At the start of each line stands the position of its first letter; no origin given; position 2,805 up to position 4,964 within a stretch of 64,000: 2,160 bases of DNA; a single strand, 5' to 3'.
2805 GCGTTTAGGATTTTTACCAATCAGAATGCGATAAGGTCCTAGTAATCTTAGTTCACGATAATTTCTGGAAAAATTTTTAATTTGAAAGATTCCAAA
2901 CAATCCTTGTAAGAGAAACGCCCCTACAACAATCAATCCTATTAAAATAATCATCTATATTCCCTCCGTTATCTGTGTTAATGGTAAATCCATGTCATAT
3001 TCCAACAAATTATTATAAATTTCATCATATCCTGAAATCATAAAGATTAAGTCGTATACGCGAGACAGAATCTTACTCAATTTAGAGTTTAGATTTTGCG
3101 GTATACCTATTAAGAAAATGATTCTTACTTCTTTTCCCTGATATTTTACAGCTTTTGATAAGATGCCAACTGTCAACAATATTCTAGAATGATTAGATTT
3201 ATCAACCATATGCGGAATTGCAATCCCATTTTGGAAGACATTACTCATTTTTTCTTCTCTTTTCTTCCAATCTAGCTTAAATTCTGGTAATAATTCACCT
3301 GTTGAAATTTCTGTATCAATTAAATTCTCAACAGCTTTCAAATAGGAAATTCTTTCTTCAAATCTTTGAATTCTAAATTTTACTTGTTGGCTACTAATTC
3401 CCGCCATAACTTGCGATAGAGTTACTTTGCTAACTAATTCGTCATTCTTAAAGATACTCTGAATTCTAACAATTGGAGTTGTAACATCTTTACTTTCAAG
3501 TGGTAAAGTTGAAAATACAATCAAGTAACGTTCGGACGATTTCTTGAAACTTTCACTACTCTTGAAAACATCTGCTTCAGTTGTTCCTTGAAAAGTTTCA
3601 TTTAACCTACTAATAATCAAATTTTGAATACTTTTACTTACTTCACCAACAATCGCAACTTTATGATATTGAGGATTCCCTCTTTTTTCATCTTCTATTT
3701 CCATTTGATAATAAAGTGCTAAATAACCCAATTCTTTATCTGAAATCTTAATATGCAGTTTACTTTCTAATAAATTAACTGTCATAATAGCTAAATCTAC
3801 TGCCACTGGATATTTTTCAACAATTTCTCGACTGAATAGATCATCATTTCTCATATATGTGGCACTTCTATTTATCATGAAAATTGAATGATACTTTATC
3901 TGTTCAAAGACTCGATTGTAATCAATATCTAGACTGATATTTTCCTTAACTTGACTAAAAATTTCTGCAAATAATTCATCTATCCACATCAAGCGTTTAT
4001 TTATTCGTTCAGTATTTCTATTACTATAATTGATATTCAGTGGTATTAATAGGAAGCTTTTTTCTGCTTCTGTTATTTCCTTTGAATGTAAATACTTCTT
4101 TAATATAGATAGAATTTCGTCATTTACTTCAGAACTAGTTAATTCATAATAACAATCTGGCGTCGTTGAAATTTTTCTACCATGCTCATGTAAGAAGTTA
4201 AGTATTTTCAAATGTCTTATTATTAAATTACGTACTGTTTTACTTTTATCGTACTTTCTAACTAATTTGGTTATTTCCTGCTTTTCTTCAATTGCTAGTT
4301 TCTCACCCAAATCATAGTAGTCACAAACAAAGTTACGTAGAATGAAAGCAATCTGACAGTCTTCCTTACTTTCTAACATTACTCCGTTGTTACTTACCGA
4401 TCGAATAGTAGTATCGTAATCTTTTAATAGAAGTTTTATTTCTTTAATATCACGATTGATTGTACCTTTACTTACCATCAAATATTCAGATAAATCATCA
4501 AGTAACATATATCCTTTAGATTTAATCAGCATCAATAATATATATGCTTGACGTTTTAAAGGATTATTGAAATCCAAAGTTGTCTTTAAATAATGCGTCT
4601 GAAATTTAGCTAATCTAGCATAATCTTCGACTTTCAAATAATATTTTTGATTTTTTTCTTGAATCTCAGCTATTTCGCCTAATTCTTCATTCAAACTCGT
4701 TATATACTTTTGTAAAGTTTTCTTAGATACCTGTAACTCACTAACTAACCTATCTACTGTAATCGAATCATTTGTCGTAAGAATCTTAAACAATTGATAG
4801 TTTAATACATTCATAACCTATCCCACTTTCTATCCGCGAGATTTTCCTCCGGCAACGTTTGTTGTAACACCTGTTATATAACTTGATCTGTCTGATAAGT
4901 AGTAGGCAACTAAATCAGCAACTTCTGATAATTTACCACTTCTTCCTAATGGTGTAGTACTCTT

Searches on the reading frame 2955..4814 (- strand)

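Call 19: search_protein_families(library=pfam, proteins=[window:2955-4814:-], max_evalue=0.00001)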
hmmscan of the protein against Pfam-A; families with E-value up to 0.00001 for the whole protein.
window:2955-4814:- (619 aa): 6 families
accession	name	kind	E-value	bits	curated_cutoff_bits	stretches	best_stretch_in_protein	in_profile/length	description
PF08279.18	HTH_11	-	1.2e-14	54.3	25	1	88-144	1-53/55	HTH domain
PF08280.17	HTH_Mga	-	1.1e-10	41.8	23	1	7-55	9-57/59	M protein trans-acting positive regulator (MGA) HTH domain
PF00359.27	PTS_EIIA_2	-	2.6e-10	40.9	27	1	498-590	24-119/144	Phosphoenolpyruvate-dependent sugar phosphotransferase system, EIIA 2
PF00874.25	PRD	-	9.3e-10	39.1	23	1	284-369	2-87/90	PRD domain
PF08220.18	HTH_DeoR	-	6.2e-08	32.7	21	0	93-126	5-38/57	DeoR-like helix-turn-helix domain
PF05043.19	Mga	-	2.7e-07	31.5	21.1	0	88-141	16-66/87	Mga helix-turn-helix domain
